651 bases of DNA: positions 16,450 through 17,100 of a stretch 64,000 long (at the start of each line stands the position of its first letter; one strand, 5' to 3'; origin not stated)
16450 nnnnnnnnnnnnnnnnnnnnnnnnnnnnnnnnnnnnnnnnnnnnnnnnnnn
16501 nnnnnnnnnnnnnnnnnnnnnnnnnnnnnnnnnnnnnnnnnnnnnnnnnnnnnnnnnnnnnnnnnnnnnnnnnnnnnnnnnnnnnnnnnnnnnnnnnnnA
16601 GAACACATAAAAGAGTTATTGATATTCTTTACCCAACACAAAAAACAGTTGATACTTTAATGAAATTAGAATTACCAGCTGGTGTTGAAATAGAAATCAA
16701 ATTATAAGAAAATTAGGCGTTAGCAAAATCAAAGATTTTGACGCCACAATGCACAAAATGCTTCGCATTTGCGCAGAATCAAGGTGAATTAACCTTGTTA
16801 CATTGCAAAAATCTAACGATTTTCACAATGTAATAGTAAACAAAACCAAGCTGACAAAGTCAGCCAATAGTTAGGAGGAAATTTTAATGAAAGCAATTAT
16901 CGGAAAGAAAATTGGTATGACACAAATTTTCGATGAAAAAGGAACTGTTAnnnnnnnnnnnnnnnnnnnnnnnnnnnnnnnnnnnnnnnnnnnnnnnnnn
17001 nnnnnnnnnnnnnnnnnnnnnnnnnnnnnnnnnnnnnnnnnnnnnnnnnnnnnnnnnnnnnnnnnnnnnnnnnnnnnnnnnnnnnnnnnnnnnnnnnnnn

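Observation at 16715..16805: Structured ~95-nt intergenic element in two copies inside the ribosomal super-operon, with compensatory base changes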

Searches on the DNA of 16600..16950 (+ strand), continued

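Call 60: search_with_rna_model(model_id=R2, sources=[window, L004, L005, L006, L007, L008, L009, L010, L011, L012, L013, L014, L015, L016, L017, L018, L019, L020, L021, L022, L023, L024, L025, L026, L027, L028, L029, L030, L031, L032, L033, L034, L035, L036, L037, L038, L039, L040, L041, L042, L043, L044, L045, L046, L047, L048, L049, L050, L051, L052, L053, L054, L055, L056, L057, L058, L059, L060, L061, L062, L063, L064, L065, L066, L067, L068, L069, L070, L071, L072, L073, L074, L075, L076, L077, L078, L079, L080, L081, L082, L083, L184, L192, L195, L198, L201, L204, L191, L193, L203, L189], max_evalue=5)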
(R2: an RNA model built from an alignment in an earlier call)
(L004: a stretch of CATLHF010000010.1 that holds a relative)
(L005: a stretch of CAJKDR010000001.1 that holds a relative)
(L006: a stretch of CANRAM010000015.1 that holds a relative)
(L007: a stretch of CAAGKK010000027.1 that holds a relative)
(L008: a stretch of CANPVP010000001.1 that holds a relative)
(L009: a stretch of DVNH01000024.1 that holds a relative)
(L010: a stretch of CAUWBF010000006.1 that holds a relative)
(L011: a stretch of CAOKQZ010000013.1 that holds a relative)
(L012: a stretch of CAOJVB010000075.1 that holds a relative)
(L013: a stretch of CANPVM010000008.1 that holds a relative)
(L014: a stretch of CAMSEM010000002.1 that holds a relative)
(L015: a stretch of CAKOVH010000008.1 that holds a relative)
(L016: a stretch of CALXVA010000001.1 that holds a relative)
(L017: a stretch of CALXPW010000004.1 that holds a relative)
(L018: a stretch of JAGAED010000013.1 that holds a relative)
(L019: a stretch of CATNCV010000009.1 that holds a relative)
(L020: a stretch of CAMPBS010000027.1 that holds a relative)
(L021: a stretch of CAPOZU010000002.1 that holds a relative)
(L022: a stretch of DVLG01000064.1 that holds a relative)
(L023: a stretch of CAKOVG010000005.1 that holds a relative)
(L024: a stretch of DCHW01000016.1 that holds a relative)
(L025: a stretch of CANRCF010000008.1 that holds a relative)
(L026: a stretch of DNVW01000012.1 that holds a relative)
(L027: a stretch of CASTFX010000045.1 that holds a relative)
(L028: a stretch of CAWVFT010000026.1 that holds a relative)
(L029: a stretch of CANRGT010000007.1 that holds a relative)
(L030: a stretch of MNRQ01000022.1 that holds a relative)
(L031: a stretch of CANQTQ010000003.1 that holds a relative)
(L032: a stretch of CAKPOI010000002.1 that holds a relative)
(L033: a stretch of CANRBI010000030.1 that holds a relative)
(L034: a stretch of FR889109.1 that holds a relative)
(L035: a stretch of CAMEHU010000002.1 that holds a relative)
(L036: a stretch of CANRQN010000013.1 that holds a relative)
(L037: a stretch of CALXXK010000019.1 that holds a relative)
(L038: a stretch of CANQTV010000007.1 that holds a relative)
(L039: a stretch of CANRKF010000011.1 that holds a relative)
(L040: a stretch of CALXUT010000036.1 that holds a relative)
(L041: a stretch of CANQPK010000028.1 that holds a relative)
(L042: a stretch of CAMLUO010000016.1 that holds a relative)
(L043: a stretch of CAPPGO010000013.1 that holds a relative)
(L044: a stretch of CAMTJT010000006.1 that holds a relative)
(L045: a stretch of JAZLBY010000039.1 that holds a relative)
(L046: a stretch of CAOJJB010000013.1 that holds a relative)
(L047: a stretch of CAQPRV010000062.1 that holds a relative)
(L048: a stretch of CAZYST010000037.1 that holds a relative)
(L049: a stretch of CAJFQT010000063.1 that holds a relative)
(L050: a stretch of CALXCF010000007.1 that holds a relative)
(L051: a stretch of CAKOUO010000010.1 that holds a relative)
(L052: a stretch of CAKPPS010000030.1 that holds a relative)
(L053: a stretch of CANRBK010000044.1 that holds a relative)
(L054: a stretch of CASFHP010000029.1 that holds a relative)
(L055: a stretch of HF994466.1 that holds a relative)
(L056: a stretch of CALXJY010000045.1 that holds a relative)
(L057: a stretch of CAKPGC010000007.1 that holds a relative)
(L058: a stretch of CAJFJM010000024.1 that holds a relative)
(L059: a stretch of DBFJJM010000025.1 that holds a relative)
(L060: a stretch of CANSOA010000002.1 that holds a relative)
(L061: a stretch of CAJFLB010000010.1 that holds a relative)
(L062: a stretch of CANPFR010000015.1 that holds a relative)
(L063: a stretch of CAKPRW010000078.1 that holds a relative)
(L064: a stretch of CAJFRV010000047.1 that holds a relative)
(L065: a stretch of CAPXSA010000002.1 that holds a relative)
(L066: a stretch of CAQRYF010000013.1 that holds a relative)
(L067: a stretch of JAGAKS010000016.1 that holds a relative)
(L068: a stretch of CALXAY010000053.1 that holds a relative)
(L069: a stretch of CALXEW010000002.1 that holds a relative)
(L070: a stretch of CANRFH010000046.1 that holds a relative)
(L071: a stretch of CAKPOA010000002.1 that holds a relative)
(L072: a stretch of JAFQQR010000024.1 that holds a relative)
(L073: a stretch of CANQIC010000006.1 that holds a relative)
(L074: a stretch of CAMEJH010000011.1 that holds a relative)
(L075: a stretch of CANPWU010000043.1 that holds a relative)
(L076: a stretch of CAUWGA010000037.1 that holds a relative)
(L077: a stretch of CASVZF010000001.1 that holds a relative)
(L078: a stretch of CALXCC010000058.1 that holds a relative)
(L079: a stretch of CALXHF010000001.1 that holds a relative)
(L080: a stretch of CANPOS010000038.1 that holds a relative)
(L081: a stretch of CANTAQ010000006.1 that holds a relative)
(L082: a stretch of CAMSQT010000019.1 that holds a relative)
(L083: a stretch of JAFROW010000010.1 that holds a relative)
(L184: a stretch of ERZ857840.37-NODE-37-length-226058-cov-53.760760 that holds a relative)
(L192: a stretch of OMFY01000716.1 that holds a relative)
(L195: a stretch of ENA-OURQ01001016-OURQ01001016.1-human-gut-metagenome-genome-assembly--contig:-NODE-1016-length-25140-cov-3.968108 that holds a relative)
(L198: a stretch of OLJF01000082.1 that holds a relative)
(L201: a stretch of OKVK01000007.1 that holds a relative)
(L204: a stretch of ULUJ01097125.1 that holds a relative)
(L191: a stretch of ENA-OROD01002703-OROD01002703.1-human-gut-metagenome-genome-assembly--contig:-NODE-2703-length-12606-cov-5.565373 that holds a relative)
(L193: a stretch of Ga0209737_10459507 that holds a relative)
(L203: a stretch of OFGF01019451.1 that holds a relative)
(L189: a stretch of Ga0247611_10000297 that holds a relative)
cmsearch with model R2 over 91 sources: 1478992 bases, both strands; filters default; matches with E-value up to 5: 19.
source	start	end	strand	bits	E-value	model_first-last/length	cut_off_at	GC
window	32644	32741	+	116.8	5.7e-20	1-98/98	no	0.36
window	16708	16806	+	106.1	8.2e-18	1-98/98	no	0.38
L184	2955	3054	+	103.2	3.3e-17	1-98/98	no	0.41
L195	1395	1494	-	103.2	3.3e-17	1-98/98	no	0.41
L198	10078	10177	-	103.2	3.3e-17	1-98/98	no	0.41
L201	10411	10510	-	103.2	3.3e-17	1-98/98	no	0.41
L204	12371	12470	+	103.2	3.3e-17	1-98/98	no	0.41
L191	4138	4237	+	103.2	3.3e-17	1-98/98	no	0.41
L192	6245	6344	-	100.1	1.3e-16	1-98/98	no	0.41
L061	2910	3009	+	100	1.4e-16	1-98/98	no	0.36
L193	291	390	-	95.8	9.8e-16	1-98/98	no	0.35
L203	625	728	-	89.6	1.8e-14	1-98/98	no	0.41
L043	10490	10586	+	75.2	1.4e-11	1-98/98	no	0.25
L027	5134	5233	+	60.1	1.6e-08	1-98/98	no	0.35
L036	6218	6267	+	28.2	0.042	1-98/98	no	0.24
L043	4686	4764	+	23.2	0.42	1-98/98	no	0.24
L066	14626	14716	-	18.6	3.7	1-98/98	no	0.3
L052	4367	4448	+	18.5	3.9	1-98/98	no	0.33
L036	536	614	+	18.4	3.9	1-98/98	no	0.33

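Call 78: search_with_rna_model(model_id=R2, source=window, filters=off, max_evalue=10)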
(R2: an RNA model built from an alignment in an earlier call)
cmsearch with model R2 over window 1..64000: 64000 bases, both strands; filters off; matches with E-value up to 10: 19.
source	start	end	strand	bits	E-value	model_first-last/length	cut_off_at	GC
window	32644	32741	+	116.8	2.5e-21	1-98/98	no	0.36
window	16708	16806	+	106.1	3.6e-19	1-98/98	no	0.38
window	59308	59402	+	18.6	0.16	1-98/98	no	0.24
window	32595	32689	-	17.9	0.22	1-98/98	no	0.35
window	8935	8990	+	17.7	0.23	1-98/98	no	0.29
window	16771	16855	-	15.3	0.73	1-98/98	no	0.34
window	11785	11870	+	14.3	1.2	1-98/98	no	0.27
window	14014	14109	-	14.2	1.2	1-98/98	no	0.32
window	32715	32758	-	14.2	1.2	43-89/98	no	0.2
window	16008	16096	-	13.6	1.6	1-98/98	no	0.29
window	60933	60986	-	13.1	2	1-98/98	no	0.22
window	16049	16158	+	12.2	3.1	1-98/98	no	0.29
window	29216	29318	-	10.8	5.7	1-98/98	no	0.28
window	22192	22271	+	10.8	6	1-98/98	no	0.28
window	51933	52036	+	10.3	7.3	1-98/98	no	0.26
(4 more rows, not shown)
